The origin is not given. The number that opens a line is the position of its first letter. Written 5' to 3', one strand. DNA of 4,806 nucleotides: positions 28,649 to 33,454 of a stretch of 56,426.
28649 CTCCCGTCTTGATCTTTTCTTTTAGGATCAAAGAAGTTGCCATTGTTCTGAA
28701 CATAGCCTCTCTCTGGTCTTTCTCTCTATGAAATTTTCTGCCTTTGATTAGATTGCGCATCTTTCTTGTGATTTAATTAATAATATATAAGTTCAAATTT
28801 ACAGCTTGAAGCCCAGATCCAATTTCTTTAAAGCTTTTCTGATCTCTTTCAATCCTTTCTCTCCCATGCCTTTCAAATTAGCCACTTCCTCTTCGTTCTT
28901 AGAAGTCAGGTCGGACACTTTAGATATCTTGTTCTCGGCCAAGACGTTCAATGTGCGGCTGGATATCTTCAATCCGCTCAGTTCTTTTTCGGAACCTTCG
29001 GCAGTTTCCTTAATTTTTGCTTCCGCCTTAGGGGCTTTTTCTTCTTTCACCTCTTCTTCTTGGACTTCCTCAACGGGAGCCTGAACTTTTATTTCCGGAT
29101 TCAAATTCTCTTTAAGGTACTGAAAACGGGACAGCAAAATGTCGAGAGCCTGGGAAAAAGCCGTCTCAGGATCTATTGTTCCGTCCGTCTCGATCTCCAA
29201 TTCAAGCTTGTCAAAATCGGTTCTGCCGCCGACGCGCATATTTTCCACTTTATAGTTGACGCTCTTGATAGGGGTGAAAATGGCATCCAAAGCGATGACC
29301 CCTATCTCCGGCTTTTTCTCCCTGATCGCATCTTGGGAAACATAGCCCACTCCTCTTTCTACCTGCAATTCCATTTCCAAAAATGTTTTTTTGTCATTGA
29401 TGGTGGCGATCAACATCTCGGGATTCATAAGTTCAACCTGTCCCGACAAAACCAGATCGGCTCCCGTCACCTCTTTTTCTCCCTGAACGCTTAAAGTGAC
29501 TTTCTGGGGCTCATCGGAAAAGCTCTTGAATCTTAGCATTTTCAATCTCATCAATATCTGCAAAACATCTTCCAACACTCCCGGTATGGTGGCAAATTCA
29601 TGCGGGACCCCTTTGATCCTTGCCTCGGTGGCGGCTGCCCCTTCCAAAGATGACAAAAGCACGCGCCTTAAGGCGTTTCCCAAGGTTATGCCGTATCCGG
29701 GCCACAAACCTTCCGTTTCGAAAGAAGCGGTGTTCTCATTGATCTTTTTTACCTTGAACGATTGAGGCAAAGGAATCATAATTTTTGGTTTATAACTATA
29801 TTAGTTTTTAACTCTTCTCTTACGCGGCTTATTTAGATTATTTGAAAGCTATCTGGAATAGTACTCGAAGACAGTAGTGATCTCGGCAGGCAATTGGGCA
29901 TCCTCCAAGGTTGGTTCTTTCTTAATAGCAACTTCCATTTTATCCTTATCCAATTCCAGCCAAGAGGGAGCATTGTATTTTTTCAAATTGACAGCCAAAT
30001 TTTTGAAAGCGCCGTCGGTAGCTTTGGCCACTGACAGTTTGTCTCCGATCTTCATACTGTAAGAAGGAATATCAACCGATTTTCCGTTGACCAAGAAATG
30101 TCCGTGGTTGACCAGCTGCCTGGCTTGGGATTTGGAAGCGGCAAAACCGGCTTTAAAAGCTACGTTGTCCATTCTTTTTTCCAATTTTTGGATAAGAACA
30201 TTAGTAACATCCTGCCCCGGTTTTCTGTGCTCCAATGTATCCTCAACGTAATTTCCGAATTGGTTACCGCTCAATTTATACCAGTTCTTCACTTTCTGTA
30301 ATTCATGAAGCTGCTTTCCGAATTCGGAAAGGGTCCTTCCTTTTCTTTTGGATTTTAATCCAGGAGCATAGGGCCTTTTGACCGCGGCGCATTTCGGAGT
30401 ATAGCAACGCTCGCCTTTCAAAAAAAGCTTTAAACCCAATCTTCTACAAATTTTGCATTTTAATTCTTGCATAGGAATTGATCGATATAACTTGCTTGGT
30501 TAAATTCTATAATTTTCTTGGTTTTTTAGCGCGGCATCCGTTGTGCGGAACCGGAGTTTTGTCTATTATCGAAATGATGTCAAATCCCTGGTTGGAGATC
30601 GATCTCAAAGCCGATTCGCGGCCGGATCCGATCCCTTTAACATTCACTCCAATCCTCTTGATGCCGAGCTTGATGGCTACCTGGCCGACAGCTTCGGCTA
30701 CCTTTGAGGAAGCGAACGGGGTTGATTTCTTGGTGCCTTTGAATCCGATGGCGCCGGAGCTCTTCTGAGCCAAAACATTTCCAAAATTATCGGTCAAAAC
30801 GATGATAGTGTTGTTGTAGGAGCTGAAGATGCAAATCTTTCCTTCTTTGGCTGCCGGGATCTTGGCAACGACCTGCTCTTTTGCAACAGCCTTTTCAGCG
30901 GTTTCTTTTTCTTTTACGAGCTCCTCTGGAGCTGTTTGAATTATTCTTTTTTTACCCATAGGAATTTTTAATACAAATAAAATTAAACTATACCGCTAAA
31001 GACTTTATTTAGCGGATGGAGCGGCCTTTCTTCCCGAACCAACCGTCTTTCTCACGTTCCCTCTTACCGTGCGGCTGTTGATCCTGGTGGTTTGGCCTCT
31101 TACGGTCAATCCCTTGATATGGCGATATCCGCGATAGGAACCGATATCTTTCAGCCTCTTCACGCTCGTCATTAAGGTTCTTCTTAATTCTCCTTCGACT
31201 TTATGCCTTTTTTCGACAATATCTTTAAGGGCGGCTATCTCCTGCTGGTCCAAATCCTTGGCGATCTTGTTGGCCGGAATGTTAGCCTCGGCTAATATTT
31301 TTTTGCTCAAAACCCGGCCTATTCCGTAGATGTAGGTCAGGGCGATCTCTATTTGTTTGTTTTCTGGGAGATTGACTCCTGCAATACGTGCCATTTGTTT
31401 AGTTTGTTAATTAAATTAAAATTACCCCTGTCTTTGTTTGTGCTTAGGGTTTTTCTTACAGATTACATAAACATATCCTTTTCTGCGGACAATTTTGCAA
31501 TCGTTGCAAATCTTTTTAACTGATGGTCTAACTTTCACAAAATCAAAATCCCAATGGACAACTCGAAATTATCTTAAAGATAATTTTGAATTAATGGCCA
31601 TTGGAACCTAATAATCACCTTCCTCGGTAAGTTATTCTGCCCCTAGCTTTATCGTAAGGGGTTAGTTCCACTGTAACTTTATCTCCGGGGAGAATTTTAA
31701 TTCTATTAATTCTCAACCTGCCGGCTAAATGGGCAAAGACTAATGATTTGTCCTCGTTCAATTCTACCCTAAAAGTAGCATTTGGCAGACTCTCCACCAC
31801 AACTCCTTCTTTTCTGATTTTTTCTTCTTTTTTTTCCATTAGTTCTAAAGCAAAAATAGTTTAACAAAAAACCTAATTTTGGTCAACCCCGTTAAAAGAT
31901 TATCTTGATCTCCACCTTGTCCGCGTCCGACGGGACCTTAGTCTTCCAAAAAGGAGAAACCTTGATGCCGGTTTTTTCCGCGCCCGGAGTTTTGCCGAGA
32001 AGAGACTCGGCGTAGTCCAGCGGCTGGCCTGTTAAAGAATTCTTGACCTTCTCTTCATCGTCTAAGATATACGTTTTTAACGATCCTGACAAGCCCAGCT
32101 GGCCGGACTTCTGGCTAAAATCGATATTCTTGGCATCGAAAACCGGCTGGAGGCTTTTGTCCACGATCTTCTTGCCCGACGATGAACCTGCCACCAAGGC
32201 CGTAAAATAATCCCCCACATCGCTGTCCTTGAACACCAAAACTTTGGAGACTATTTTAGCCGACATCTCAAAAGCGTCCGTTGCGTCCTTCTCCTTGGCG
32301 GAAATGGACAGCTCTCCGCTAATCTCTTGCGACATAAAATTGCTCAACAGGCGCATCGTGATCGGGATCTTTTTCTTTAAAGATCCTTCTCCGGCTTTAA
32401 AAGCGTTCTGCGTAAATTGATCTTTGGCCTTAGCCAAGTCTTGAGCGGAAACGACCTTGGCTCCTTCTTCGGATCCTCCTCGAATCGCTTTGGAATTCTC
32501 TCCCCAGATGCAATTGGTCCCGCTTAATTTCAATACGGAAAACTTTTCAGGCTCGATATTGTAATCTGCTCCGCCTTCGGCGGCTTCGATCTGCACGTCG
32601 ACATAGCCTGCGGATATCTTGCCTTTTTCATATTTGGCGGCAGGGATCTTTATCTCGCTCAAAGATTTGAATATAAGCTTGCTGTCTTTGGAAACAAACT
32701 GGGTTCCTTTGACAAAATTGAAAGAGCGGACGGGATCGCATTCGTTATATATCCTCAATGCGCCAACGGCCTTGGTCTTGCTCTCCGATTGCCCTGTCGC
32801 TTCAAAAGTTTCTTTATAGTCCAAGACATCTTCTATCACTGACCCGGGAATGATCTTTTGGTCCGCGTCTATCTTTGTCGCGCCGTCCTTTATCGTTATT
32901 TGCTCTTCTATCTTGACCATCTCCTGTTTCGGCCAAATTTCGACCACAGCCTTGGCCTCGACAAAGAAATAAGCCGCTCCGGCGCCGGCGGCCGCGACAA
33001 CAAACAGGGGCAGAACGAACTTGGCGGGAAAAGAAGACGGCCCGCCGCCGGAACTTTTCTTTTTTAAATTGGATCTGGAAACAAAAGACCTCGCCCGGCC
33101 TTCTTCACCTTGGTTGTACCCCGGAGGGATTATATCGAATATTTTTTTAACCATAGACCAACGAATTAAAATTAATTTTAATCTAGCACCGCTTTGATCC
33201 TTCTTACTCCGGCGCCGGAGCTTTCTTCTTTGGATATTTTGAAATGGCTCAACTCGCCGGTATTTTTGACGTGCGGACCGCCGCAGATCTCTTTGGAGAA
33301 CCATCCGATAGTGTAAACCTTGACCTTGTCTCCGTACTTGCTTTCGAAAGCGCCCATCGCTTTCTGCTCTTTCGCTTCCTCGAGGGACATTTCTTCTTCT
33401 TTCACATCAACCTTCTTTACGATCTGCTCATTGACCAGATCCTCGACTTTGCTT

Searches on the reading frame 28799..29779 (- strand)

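Call 9: search_protein_families(library=pfam, proteins=[window:28799-29779:-], max_evalue=0.001)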
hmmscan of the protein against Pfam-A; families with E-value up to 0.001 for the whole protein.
window:28799-29779:- (326 aa): 5 families
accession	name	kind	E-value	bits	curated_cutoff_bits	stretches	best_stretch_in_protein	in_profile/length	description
PF01000.31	RNA_pol_A_bac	-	1.5e-30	106.3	33.9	1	54-169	2-119/119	RNA polymerase Rpb3/RpoA insert domain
PF01193.29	RNA_pol_L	-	2.1e-22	79.1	24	1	27-217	5-72/74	RNA polymerase Rpb3/Rpb11 dimerisation domain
PF03118.21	RNA_pol_A_CTD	-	8.2e-11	41.9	23.8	1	259-318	7-66/67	Bacterial RNA polymerase, alpha chain C terminal domain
PF13656.11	RNA_pol_L_2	-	0.00016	21.7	27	0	190-224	40-74/75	RNA polymerase Rpb3/Rpb11 dimerisation domain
PF14520.12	HHH_5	-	0.00037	21.4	27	0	272-319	10-57/57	Helix-hairpin-helix domain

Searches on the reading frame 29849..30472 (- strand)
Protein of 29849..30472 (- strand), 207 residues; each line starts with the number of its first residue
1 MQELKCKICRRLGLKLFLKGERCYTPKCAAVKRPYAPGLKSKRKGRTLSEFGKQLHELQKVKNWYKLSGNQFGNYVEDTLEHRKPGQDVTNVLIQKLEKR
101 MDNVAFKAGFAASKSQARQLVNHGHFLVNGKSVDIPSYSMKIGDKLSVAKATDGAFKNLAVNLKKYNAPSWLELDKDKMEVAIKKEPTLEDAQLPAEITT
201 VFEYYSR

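Call 9: search_protein_families(library=pfam, proteins=[window:29849-30472:-], max_evalue=0.001)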
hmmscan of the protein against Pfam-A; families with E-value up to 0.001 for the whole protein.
window:29849-30472:- (207 aa): 3 families
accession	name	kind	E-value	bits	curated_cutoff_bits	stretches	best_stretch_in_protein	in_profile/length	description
PF00163.24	Ribosomal_S4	-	7.7e-17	62.2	23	1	5-93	6-91/95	Ribosomal protein S4/S9 N-terminal domain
PF01479.30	S4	-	1.1e-14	54.3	22.8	1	100-145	2-47/48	S4 domain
PF22421.1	SYY_C-terminal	-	0.00045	20.5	27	1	87-145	7-65/83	Tyrosine--tRNA ligase SYY-like C-terminal domain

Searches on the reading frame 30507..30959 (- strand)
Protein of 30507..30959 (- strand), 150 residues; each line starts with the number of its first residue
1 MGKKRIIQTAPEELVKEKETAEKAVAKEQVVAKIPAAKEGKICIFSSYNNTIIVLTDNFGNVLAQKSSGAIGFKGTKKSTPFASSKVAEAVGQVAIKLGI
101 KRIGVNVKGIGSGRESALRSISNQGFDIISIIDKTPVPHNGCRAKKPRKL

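Call 9: search_protein_families(library=pfam, proteins=[window:30507-30959:-], max_evalue=0.001)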
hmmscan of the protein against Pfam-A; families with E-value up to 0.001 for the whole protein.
window:30507-30959:- (150 aa): 1 family
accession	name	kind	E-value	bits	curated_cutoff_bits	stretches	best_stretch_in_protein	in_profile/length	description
PF00411.24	Ribosomal_S11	-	1.8e-35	122.1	25.1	1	40-148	1-109/110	Ribosomal protein S11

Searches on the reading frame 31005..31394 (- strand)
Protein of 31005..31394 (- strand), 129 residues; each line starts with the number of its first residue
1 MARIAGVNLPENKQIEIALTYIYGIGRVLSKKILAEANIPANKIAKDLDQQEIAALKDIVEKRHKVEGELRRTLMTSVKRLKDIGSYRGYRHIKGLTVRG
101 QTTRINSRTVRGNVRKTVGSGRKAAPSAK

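Call 8: search_protein_families(library=pfam, proteins=[window:31005-31394:-], max_evalue=0.001)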
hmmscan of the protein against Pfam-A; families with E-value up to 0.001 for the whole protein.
window:31005-31394:- (129 aa): 1 family
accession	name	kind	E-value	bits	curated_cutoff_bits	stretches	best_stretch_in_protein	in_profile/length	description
PF00416.27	Ribosomal_S13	-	8e-29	101.1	31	1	3-109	1-128/128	Ribosomal protein S13/S18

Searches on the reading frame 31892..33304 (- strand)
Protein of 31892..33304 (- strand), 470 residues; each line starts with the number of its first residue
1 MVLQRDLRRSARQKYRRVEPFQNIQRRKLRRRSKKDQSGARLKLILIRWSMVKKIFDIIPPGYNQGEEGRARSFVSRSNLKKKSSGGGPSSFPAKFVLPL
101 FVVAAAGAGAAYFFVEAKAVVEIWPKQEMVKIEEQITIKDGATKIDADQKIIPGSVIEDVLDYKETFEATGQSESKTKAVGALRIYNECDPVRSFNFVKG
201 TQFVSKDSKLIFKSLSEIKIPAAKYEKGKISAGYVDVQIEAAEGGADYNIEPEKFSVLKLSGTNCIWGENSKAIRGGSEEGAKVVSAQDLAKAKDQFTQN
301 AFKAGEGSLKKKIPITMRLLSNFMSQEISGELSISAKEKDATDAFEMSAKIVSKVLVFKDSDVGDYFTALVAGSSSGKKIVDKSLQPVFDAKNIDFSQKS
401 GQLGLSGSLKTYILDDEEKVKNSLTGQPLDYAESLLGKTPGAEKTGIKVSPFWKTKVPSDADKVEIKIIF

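Call 8: search_protein_families(library=pfam, proteins=[window:31892-33304:-], max_evalue=0.001)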
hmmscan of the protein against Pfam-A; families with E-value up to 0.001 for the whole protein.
window:31892-33304:- (470 aa): 1 family
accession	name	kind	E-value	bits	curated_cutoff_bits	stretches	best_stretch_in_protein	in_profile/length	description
PF21110.3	GlxA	-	2.1e-07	32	27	1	178-262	1-92/105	GlxA beta barrel domain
